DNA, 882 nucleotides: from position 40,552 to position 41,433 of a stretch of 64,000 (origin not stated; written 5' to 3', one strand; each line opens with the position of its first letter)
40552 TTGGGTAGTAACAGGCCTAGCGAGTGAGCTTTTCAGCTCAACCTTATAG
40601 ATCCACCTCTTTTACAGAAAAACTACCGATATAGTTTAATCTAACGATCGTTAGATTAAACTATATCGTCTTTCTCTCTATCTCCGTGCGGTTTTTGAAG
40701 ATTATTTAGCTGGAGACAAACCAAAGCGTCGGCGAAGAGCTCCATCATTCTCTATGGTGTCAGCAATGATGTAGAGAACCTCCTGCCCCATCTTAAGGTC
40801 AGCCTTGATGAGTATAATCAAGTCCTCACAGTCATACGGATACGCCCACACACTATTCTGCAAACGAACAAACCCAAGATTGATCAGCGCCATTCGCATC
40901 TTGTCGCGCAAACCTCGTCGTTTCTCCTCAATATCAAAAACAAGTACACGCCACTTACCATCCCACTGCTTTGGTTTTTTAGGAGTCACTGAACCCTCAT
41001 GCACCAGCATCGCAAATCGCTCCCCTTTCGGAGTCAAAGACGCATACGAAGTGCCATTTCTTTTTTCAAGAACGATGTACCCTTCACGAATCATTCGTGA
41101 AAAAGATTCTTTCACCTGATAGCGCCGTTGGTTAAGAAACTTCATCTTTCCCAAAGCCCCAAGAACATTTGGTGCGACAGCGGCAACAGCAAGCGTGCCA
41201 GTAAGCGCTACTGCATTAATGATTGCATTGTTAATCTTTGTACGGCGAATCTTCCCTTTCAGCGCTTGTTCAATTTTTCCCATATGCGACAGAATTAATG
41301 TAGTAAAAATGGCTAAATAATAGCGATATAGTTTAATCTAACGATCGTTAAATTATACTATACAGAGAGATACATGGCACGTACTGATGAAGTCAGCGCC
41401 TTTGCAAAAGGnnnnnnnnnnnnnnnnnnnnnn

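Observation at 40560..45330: PaaX-family regulator bracketed by three copies of a 42-bp palindrome, controlling a secreted LCAT-like hydrolase operon and a T4CP-like gene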

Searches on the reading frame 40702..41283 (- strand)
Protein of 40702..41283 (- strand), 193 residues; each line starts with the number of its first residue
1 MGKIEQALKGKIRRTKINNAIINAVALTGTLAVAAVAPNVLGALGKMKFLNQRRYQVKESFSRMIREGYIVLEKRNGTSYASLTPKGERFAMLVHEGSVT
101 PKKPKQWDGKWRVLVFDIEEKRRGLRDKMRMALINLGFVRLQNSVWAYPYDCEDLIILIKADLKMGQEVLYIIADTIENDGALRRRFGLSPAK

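Call 7: search_protein_families(library=pfam, proteins=[window:40702-41283:-], max_evalue=0.01)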
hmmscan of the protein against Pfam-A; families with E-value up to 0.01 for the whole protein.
window:40702-41283:- (193 aa): 2 families
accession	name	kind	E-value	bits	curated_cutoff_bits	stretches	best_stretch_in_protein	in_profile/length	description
PF20803.2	PaaX_M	-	6.2e-20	71.5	24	1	105-178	2-75/83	PaaX protein central Cas2-like domain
PF09827.14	CRISPR_Cas2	-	0.00039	21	23.8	1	111-154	2-42/74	CRISPR associated protein Cas2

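Call 8: search_protein_families(library=ncbifam, proteins=[window:40702-41283:-], max_evalue=0.01)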
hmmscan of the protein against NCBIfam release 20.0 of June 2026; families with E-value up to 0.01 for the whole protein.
window:40702-41283:- (193 aa): 2 families
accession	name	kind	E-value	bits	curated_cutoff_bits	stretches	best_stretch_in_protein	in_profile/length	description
TIGR02277.1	PaaX_trns_reg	equivalog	5.9e-13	49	264.55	1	55-159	35-137/279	phenylacetic acid degradation operon negative regulatory protein PaaX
TIGR01573.1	cas2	equivalog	5.9e-07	29.7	24.5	1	112-149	3-41/96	CRISPR-associated endonuclease Cas2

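Call 13: find_homologous_proteins(query=window:40702-41283:-, max_evalue=0.001)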
Query window:40702-41283:- (193 aa): 484 proteins with E <= 0.001 among 1085 candidates; the best 120 are listed.
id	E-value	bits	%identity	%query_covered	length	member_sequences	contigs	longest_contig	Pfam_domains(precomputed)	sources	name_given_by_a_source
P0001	1.9e-119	414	97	100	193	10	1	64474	PF20803.3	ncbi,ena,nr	ncbi:MAG: phenylacetic acid degradation operon negative regulatory protein [Parcubacteria group bact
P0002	2.3e-118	410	97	100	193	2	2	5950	PF20803.3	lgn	-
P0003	4.0e-89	315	73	98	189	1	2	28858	PF20803.3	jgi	jgi:DNA-binding transcriptional regulator PaaX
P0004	8.9e-87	307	72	98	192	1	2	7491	PF20803.3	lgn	-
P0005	4.9e-82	292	68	98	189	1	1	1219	PF20803.3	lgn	-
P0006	4.7e-76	272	66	98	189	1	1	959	PF20803.3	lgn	-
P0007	1.3e-71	258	58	98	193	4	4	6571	PF20803.3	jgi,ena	-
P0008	5.8e-71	256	60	98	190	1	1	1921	PF20803.3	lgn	-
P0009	1.1e-70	255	59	98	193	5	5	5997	PF20803.3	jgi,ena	-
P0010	2.1e-70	254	60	98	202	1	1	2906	PF20803.3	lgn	-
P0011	3.5e-70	253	60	98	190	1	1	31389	PF20803.3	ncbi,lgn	-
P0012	5.5e-70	253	59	98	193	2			PF20803.3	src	-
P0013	6.9e-70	252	58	100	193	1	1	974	PF20803.3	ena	-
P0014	1.4e-69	251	61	98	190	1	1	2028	PF20803.3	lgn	-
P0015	1.5e-69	251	57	98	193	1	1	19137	PF20803.3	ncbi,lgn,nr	ncbi:MAG: CRISPR-associated endonuclease Cas2 [bacterium]|nr:CRISPR-associated endonuclease Cas2 [ba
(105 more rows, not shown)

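Call 14: find_encoding_contigs(protein=P0001, flank=10000, max_places=3)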
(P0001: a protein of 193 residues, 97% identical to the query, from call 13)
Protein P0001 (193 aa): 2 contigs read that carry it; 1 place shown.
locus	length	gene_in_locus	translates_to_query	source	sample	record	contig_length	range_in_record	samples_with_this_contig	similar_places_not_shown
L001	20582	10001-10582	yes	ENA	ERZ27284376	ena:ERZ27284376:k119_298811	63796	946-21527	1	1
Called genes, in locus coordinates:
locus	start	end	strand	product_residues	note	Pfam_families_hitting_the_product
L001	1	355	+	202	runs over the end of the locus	PF00702:Hydrolase, PF13419:HAD_2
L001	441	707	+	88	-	PF12840:HTH_20 (weak), PF01022:HTH_5, PF13518:HTH_28 (faint), PF12802:MarR_2 (weak)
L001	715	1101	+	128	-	PF00581:Rhodanese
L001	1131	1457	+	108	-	PF00581:Rhodanese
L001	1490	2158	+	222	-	PF00753:Lactamase_B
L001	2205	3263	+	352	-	PF18915:DUF5667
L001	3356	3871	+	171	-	PF06414:Zeta_toxin (weak), PF08433:KTI12 (weak), PF13207:AAA_17 (weak), PF13238:AAA_18 (weak), PF13671:AAA_33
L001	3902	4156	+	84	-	-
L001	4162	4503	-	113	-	PF04828:GFA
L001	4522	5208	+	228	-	PF03372:Exo_endo_phos, PF23226:Exo_endo_phos_PGAP2IP (weak), PF14529:Exo_endo_phos_2 (faint)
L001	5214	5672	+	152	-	PF00293:NUDIX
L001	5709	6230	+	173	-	PF07931:CPT (faint), PF13238:AAA_18, PF13671:AAA_33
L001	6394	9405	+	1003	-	PF02450:LCAT, PF24096:DUF7379 (weak)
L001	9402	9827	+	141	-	-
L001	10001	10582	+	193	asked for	PF20803:PaaX_M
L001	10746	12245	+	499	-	-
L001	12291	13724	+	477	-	PF00932:LTD, PF00801:PKD (weak), PF00932:LTD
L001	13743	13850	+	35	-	-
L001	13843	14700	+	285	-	PF01370:Epimerase, PF02719:Polysacc_synt_2 (faint), PF04321:RmlD_sub_bind (weak), PF16363:GDP_Man_Dehyd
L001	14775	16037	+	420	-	PF13439:Glyco_transf_4, PF13579:Glyco_trans_4_4 (weak), PF00534:Glycos_transf_1, PF13692:Glyco_trans_1_4, PF13524:Glyco_trans_1_2 (weak), PF20706:GT4-conflict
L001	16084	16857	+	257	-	PF01467:CTP_transf_like, PF01050:MannoseP_isomer, PF07883:Cupin_2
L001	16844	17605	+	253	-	PF08282:Hydrolase_3 (weak)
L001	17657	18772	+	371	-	PF13579:Glyco_trans_4_4, PF13439:Glyco_transf_4, PF20706:GT4-conflict (weak), PF00534:Glycos_transf_1, PF13692:Glyco_trans_1_4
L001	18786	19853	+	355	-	PF13439:Glyco_transf_4, PF13579:Glyco_trans_4_4 (weak), PF00534:Glycos_transf_1, PF13692:Glyco_trans_1_4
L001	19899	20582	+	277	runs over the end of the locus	PF03721:UDPG_MGDP_dh_N, PF00984:UDPG_MGDP_dh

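Call 15: find_encoding_contigs(protein=P0003, flank=10000, max_places=3)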
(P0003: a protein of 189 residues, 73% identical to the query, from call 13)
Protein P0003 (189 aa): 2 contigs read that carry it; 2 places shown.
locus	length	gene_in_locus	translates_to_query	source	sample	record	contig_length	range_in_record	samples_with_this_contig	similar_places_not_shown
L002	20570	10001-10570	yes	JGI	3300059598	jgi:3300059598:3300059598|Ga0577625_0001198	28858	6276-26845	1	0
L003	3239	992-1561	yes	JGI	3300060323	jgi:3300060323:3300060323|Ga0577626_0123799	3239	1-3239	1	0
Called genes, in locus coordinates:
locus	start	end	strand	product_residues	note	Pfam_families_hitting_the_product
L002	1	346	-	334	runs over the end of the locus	PF04371:PAD_porph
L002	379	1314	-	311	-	PF00795:CN_hydrolase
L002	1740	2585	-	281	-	PF01488:Shikimate_DH (faint), PF02737:3HCDH_N (weak), PF03446:NAD_binding_2, PF03807:F420_oxidored, PF07991:KARI_N (weak), PF14833:NAD_binding_11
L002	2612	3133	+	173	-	PF02245:Pur_DNA_glyco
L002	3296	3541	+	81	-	-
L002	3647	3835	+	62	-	-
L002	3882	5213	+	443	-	PF21799:MurD-like_N, PF08245:Mur_ligase_M, PF02875:Mur_ligase_C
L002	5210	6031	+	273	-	PF01177:Asp_Glu_race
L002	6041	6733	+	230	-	PF00117:GATase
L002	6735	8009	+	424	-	PF01225:Mur_ligase, PF08245:Mur_ligase_M, PF02875:Mur_ligase_C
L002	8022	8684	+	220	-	-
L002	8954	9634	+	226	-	PF00590:TP_methylase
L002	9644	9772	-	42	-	-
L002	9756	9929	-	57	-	-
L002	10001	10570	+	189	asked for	PF20803:PaaX_M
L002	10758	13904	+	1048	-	PF02450:LCAT, PF24096:DUF7379 (weak)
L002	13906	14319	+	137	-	-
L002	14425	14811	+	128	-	-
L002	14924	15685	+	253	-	-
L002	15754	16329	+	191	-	-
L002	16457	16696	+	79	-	-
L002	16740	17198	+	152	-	PF01029:NusB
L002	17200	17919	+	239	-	PF22935:RM44_endonuclase, PF14622:Ribonucleas_3_3, PF00636:Ribonuclease_3, PF00035:dsrm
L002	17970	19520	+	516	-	-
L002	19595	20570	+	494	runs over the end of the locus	PF00932:LTD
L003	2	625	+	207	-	?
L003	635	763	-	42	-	-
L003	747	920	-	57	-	-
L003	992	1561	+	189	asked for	PF20803:PaaX_M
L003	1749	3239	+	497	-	?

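Call 16: find_encoding_contigs(protein=P0004, flank=10000, max_places=3)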
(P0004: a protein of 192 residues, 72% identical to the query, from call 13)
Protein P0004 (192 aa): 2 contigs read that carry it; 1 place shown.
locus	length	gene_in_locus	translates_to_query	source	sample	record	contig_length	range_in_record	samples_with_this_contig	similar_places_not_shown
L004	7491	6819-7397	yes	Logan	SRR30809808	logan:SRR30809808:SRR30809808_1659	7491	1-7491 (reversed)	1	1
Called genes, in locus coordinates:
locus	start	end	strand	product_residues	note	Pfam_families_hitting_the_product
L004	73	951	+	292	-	-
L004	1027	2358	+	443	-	PF21799:MurD-like_N, PF08245:Mur_ligase_M, PF02875:Mur_ligase_C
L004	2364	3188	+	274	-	PF01177:Asp_Glu_race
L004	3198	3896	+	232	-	PF00117:GATase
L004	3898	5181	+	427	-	PF01225:Mur_ligase, PF08245:Mur_ligase_M, PF02875:Mur_ligase_C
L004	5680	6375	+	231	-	PF00590:TP_methylase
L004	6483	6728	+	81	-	-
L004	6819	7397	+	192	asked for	PF20803:PaaX_M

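Call 27: find_related_loci(query=A1, collection=metagenome_contigs, flank=6000)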
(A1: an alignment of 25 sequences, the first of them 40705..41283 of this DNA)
Query A1 (193 aa) in metagenome_contigs; peptide patterns used: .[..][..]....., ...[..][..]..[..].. (x = any residue, [..] = any of these).
600 stretches matched a pattern (row limit reached: there are more); 587 encode a relative of the query (tblastn E <= 1e-3); the best 80 are kept; 80 distinct loci.
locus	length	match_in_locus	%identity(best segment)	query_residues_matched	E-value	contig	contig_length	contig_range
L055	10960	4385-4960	58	1-190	4e-72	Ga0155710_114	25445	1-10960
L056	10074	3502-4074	57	1-189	2e-71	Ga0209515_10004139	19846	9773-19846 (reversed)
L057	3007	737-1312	56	1-190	2e-70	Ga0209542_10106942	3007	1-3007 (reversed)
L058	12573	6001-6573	54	1-189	6e-70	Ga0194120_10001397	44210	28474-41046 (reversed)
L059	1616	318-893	54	1-190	3e-70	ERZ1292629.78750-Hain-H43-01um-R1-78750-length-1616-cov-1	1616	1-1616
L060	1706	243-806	49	1-190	1e-65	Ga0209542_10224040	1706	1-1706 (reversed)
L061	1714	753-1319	53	1-189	2e-58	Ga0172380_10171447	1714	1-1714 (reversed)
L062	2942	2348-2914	47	1-189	4e-55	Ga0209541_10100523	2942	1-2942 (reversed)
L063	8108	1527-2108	46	1-190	2e-54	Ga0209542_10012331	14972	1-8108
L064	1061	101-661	45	1-189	2e-57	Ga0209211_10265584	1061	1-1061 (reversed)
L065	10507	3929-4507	46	1-190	4e-54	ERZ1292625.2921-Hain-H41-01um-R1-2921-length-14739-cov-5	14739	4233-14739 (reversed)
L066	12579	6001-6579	46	1-189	6e-54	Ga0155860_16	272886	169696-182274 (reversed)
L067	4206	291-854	43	1-189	8e-54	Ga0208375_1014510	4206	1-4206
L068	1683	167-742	45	1-189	9e-55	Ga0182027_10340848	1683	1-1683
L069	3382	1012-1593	42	1-190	2e-53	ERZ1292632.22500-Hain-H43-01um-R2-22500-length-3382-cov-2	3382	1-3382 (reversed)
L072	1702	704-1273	45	1-189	6e-54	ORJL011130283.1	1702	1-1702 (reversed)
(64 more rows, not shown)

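Call 32: predict_structure(alignment_id=A1)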
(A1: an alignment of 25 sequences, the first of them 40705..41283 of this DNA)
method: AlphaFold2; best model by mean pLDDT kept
length: 193 residues; sequences in the alignment: 25
mean_pLDDT: 68.0   pTM: 0.62
mean pLDDT of the five models: 68.0, 66.2, 65.8, 64.3, 61.0
residues with pLDDT >= 90: 12; 70-90: 114; 50-70: 11; < 50: 56
segments of 3 or more residues with pLDDT < 50: 1-56
pLDDT, mean of each block of 10 residues (from residue 1): 40 32 28 27 34 52 83 72 85 78 82 84 89 90 86 85 80 79 87 60
secondary structure, 60 per line:
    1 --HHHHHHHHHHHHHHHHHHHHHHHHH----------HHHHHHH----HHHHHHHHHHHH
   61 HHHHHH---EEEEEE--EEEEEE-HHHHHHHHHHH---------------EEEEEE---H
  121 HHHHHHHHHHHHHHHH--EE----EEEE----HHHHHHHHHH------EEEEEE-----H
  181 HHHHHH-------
elements in order: H3-27 H38-44 H49-66 E70-75 E78-83 H85-95 E111-116 H120-136 E145-148 H153-162 E169-174 H180-186

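Call 35: search_solved_structures(query=A1, max_evalue=0.01, show_alignments=2)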
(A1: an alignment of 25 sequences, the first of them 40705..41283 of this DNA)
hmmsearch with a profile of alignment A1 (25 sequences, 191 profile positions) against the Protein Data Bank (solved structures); distinct sequences matched with E-value up to 0.01: 2.
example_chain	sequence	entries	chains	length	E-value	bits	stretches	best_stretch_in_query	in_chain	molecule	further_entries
8a39_AP1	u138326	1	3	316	0.00056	22.9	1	57-149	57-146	DNA-binding transcriptional repressor of phenylacetic acid degradation, aryl-CoA responsiv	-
3kfw_X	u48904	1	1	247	0.0033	20.4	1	95-150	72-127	Uncharacterized protein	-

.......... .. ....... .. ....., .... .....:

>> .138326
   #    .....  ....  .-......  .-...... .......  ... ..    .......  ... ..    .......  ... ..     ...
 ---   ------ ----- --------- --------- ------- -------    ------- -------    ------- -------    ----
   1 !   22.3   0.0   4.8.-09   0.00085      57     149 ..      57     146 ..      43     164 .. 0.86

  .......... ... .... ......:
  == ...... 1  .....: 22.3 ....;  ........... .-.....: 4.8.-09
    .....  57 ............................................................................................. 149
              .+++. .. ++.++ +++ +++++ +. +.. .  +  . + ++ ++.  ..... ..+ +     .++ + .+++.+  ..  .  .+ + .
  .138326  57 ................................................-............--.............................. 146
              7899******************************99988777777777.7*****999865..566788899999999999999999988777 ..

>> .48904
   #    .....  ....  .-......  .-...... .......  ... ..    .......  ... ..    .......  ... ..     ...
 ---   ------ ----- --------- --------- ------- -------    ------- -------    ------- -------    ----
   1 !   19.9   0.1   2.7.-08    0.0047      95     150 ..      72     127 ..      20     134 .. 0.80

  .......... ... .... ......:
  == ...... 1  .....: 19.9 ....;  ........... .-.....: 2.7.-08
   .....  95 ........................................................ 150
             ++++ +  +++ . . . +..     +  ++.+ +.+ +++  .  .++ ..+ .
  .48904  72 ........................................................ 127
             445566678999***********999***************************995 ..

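Call 36: fold_search(model_id=the predicted structure, library=pdb)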
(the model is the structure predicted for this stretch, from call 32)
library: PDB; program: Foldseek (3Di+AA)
matches with E <= 10: 497; with E <= 0.001: 1
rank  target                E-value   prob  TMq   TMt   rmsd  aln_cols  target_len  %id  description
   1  8a39_AP1              5.3e-05  1.00  0.37  0.24  13.9       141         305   26  Crystal Structure of PaaX from Escherichia coli W (released 2023-07-05)
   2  5zyf_B                9.4e-03  0.99  0.28  0.54   4.4        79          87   16  Crystal structure of Streptococcus pyogenes type II-A Cas2 (released 2018-08-15)
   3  5zyf_E                1.2e-02  0.99  0.26  0.57   6.2        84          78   17  Crystal structure of Streptococcus pyogenes type II-A Cas2 (released 2018-08-15)
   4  3kfw                  1.4e-02  0.87  0.31  0.27  19.3       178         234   18  Uncharacterized protein Rv0674 from Mycobacterium tuberculosis (released 2009-12-01)
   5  5zyf_F                2.0e-02  0.99  0.29  0.66   5.9        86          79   16  Crystal structure of Streptococcus pyogenes type II-A Cas2 (released 2018-08-15)
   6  3exc                  2.0e-02  0.99  0.28  0.61   5.6        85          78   20  Structure of the RNA'se SSO8090 from Sulfolobus solfataricus (released 2008-11-11)
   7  8ia4_A                2.8e-02  0.96  0.26  0.48   6.0        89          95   20  Crystal structure of Cas2 in complex with AcrVA5-peptide (released 2023-03-22)
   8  6jhz_A                4.4e-02  0.97  0.27  0.50   4.5        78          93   24  Crystal structure of cas2 (released 2020-03-25)
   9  5xvn_F                4.7e-02  0.93  0.29  0.48   7.0        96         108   21  E. far Cas1-Cas2/prespacer binary complex (released 2017-10-04)
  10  6qxt_W                5.6e-02  0.95  0.27  0.46   4.7        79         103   19  Cas1-Cas2-Csn2-DNA dimer complex from the Type II-A CRISPR-Cas system (released 2019-05-08)
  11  2ivy                  5.6e-02  0.92  0.27  0.54   8.3        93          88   19  Crystal structure of hypothetical protein sso1404 from Sulfolobus solfataricus P2 (released 2006-06-28)
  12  6qxt_K                5.6e-02  0.87  0.27  0.48   8.0        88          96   20  Cas1-Cas2-Csn2-DNA dimer complex from the Type II-A CRISPR-Cas system (released 2019-05-08)
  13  5zyf_C                6.0e-02  0.91  0.28  0.56   6.2        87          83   16  Crystal structure of Streptococcus pyogenes type II-A Cas2 (released 2018-08-15)
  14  5zyf_D                6.4e-02  0.90  0.26  0.52   6.4        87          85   15  Crystal structure of Streptococcus pyogenes type II-A Cas2 (released 2018-08-15)
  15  5xvo_F                8.6e-02  0.89  0.27  0.47   5.7        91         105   21  E. fae Cas1-Cas2/prespacer/target ternary complex revealing DNA sampling and half-integration states (released 2017-10-04)
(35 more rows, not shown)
